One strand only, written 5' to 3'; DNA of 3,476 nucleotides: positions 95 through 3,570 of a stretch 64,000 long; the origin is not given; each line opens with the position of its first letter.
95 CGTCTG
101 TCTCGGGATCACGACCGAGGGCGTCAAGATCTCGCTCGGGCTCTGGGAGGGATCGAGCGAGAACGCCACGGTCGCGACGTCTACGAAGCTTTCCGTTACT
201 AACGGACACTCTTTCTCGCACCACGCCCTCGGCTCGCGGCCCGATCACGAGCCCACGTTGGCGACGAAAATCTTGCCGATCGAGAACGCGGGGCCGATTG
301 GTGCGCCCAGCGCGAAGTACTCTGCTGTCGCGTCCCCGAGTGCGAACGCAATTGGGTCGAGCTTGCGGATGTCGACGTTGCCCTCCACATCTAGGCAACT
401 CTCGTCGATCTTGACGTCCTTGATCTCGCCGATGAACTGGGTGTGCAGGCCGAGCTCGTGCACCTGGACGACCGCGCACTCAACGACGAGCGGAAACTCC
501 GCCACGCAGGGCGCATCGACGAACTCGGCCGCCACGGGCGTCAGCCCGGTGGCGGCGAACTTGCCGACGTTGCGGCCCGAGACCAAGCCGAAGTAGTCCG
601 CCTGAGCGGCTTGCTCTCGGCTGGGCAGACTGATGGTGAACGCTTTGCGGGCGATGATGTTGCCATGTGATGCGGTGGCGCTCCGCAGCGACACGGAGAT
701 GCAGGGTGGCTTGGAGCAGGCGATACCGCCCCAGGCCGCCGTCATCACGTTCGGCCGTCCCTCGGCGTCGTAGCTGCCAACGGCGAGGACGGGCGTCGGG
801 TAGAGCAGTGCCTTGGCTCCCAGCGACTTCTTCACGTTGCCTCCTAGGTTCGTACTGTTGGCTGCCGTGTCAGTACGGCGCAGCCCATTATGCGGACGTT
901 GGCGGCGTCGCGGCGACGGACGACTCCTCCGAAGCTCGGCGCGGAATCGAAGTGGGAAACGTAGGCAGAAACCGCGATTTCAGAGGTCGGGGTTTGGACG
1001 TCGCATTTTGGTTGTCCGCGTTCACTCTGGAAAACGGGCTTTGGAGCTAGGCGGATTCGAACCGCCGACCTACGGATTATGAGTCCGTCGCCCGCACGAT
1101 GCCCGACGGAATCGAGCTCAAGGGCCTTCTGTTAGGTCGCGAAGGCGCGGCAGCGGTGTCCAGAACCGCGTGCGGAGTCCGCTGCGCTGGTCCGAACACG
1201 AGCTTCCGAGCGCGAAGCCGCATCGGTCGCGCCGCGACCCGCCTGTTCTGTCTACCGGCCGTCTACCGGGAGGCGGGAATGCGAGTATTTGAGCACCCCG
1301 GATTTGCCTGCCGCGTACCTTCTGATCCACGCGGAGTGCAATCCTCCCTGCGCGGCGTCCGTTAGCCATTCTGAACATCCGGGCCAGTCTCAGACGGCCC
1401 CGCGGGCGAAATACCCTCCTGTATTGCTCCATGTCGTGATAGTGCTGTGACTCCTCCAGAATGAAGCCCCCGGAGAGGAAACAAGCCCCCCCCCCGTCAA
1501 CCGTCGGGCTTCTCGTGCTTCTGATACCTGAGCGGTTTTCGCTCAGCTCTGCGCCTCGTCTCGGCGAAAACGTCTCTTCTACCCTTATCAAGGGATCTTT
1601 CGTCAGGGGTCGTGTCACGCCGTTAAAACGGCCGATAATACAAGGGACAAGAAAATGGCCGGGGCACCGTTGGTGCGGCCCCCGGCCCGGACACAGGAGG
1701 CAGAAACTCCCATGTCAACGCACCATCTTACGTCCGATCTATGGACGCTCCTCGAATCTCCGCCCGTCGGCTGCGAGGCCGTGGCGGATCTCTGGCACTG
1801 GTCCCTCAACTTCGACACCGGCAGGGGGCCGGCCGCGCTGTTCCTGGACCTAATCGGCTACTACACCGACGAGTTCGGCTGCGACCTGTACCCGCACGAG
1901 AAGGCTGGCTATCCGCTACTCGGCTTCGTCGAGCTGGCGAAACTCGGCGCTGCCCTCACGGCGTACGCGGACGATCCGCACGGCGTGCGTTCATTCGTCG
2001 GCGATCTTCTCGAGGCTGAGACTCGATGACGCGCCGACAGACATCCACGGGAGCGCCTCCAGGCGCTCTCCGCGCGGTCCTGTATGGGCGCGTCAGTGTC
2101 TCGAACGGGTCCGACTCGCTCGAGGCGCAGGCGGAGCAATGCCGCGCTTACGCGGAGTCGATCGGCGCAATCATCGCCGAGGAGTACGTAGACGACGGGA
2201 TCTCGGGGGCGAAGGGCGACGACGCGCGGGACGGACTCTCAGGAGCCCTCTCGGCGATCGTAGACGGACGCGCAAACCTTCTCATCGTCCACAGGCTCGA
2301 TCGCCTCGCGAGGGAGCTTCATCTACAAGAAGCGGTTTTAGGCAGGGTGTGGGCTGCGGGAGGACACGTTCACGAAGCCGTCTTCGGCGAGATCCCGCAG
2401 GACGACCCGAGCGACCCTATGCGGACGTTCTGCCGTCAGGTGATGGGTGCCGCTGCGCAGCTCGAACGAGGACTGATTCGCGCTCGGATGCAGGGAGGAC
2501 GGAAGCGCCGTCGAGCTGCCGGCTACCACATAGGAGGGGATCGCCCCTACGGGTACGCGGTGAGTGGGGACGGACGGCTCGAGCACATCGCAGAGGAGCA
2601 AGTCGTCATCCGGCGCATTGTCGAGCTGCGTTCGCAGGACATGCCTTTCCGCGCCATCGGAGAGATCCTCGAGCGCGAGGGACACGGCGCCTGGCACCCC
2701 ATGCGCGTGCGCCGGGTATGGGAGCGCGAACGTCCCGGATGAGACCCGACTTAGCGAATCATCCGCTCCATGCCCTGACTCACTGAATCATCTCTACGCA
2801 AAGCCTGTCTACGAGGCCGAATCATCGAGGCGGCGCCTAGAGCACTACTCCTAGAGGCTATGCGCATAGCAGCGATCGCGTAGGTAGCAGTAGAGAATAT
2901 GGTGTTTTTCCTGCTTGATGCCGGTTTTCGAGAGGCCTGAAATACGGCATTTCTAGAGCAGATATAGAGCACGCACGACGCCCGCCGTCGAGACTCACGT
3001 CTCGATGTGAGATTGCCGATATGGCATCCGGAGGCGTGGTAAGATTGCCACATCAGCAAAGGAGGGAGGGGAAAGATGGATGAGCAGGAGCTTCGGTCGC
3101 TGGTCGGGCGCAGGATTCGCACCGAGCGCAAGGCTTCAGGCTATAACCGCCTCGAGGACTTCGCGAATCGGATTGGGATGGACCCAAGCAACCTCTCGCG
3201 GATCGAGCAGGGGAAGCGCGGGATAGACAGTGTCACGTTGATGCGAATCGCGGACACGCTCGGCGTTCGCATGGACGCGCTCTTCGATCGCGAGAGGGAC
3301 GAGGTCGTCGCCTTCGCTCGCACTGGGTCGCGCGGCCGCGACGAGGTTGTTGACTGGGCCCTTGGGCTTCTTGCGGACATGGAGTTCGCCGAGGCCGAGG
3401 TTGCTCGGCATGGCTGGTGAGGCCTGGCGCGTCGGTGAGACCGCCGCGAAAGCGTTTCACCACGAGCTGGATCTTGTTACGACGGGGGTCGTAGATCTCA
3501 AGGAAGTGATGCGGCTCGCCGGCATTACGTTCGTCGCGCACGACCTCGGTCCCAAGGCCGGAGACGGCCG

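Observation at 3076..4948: Tightly coupled three-gene module: XRE repressor, ImmA/IrrE metallopeptidase and a PIN-like protein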

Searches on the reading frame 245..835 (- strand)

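Call 89: search_protein_families(library=pfam, proteins=[window:245-835:-], max_evalue=0.001)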
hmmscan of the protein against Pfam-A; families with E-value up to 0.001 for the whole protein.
window:245-835:- (196 aa): 1 family
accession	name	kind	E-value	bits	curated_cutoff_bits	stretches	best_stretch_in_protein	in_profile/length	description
PF01613.24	Flavin_Reduct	-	3.4e-30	105.6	27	1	12-146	4-136/153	Flavin reductase like domain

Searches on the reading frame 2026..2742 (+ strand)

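Call 3: search_protein_families(library=pfam, proteins=[window:2026-2742:+], max_evalue=0.1)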
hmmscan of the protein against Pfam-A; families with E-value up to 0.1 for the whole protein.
window:2026-2742:+ (238 aa): 1 family
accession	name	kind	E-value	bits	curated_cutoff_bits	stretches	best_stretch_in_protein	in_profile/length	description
PF00239.26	Resolvase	-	2.5e-27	96.2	23.3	1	17-166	1-143/145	Resolvase, N terminal domain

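Call 4: search_protein_families(library=padloc, proteins=[window:2026-2742:+], max_evalue=0.1)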
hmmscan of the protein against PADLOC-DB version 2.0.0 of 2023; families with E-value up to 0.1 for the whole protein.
window:2026-2742:+ (238 aa): 0 families

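Call 5: search_protein_families(library=ncbifam, proteins=[window:2026-2742:+], max_evalue=0.1)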
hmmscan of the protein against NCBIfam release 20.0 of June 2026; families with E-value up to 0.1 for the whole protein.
window:2026-2742:+ (238 aa): 6 families
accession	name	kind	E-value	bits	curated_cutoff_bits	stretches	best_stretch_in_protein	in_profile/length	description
NF041201.1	recomb_XisF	equivalog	2e-10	40.2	375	1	18-186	2-159/465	fdxN element excision recombinase XisF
NF047343.1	SCCmet_CcrB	equivalog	3.9e-07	29.1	900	1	19-219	11-209/542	cassette chromosome recombinase CcrB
NF033518.0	transpos_IS607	equivalog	8e-07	28.8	110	1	15-96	54-132/187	IS607 family transposase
NF009949.0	PRK13413.1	equivalog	7.8e-06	25.7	272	1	19-176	2-150/203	master DNA invertase Mpi family serine-type recombinase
NF049883.1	resolv_YneB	equivalog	1.2e-05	24.9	175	1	16-221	1-195/211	YneB family resolvase-like protein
NF047344.1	SCCmet_CcrA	equivalog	1.8e-05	24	700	1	17-229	4-209/442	cassette chromosome recombinase CcrA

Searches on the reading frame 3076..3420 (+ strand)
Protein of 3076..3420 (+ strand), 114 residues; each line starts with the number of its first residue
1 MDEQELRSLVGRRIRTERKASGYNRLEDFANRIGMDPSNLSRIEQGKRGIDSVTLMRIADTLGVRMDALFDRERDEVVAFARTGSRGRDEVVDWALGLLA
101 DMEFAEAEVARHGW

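Call 3: search_protein_families(library=pfam, proteins=[window:3076-3420:+], max_evalue=0.1)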
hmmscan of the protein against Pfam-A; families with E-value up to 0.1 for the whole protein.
window:3076-3420:+ (114 aa): 5 families
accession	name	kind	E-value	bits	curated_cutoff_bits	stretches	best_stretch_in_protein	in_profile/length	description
PF01381.28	HTH_3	-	1.4e-10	41.5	23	1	14-68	1-54/55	Helix-turn-helix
PF13560.12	HTH_31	-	3.2e-09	37.4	27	1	11-69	3-60/64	Helix-turn-helix domain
PF12844.13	HTH_19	-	4e-08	33.5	30.2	1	11-72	1-61/64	Helix-turn-helix domain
PF13443.12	HTH_26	-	6.2e-07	30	22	1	22-73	10-61/63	Cro/C1-type HTH DNA-binding domain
PF13744.12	HTH_37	-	0.014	15.6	27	1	2-65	11-74/80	Helix-turn-helix domain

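Call 4: search_protein_families(library=padloc, proteins=[window:3076-3420:+], max_evalue=0.1)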
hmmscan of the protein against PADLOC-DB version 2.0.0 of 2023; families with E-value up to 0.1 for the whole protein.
window:3076-3420:+ (114 aa): 15 families
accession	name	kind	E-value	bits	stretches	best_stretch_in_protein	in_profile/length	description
PDLC02926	HTH_VI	-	3.1e-09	35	1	11-70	3-61/92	-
PDLC03665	Control_protein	-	1.1e-07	30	1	6-71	5-70/77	control protein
PDLC04142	capH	-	4.3e-07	29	1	9-102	6-98/103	capH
PDLC04775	PDC-M69A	-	1e-06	27.2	1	10-76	8-73/113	-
PDLC03956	RmrA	-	2e-06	25.1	1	7-81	6-81/399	-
PDLC03952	RmrA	-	6.6e-06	23.2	1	3-71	16-83/395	-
PDLC03664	Control_protein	-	0.00045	18.6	1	10-70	14-73/74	control protein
PDLC03954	RmrA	-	0.00045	17.3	1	4-74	5-74/380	-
PDLC03947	RmrA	-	0.00053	16.9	1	4-71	6-72/383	-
PDLC03951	RmrA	-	0.00058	16.9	1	9-83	8-83/400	-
PDLC03953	RmrA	-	0.00062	17.1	1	10-67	6-62/373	-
PDLC03949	RmrA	-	0.0026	14.7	1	12-77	5-69/363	-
PDLC03946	RmrA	-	0.0077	13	1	27-75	19-67/357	-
PDLC04760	PDC-M64C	-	0.019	13.3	1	12-66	29-82/93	-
PDLC03944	RmrA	-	0.021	11.9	1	8-75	5-71/384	-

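Call 5: search_protein_families(library=ncbifam, proteins=[window:3076-3420:+], max_evalue=0.1)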
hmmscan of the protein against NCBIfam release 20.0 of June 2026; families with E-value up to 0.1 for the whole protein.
window:3076-3420:+ (114 aa): 11 families
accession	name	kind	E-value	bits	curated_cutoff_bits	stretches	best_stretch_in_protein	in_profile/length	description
NF047948.1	male_kill_WMK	equivalog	1.8e-06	27.7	300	1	8-76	161-228/300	WO male-killing family protein Wmk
NF046032.1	TransRegSlrRBacil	equivalog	6.8e-06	26.2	250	1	9-74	1-66/149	HTH-type transcriptional regulator SlrR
NF006015.0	PRK08154.1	subfamily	1.4e-05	24.4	204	1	4-75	25-95/314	anaerobic benzoate catabolism transcriptional regulator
NF041951.1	phage_RstR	subfamily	3.5e-05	24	80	1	11-76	4-68/108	RstR family transcriptional repressor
NF038139.1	Reg_Aceta_RamB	equivalog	0.00016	20.5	700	1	9-79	2-69/465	acetate metabolism transcriptional regulator RamB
TIGR03070.1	couple_hipB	subfamily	0.00043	20.2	71.65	1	11-66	4-58/58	type II toxin-antitoxin system Y4mF family antitoxin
TIGR02607.1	antidote_HigA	equivalog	0.0068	16.2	47.7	1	27-68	24-65/81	HigA family addiction module antitoxin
NF058600.1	TransRegSco1979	equivalog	0.015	14.3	350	1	6-82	5-76/280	Sco1979 family transcriptional regulator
TIGR02612.1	mob_myst_A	hypoth_equivalog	0.054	13.4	122.6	1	14-62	30-79/150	mobile mystery protein A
TIGR00270.2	TIGR00270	equivalog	0.055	13.3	110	1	11-65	77-130/159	multiprotein bridging factor aMBF1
NF007408.0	PRK09943.1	equivalog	0.056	13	211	1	2-73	2-70/185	HTH-type transcriptional regulator PuuR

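Call 58: search_solved_structures(query=window:3076-3420:+, max_evalue=0.001, show_alignments=0)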
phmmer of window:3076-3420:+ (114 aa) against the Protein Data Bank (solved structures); distinct sequences matched with E-value up to 0.001: 1.
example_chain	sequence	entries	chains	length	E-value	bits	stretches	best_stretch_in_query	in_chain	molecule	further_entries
7t8i_A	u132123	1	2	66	0.00092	22.8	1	10-70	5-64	Phage element (ICEBs1)transcriptional regulator (Xre family)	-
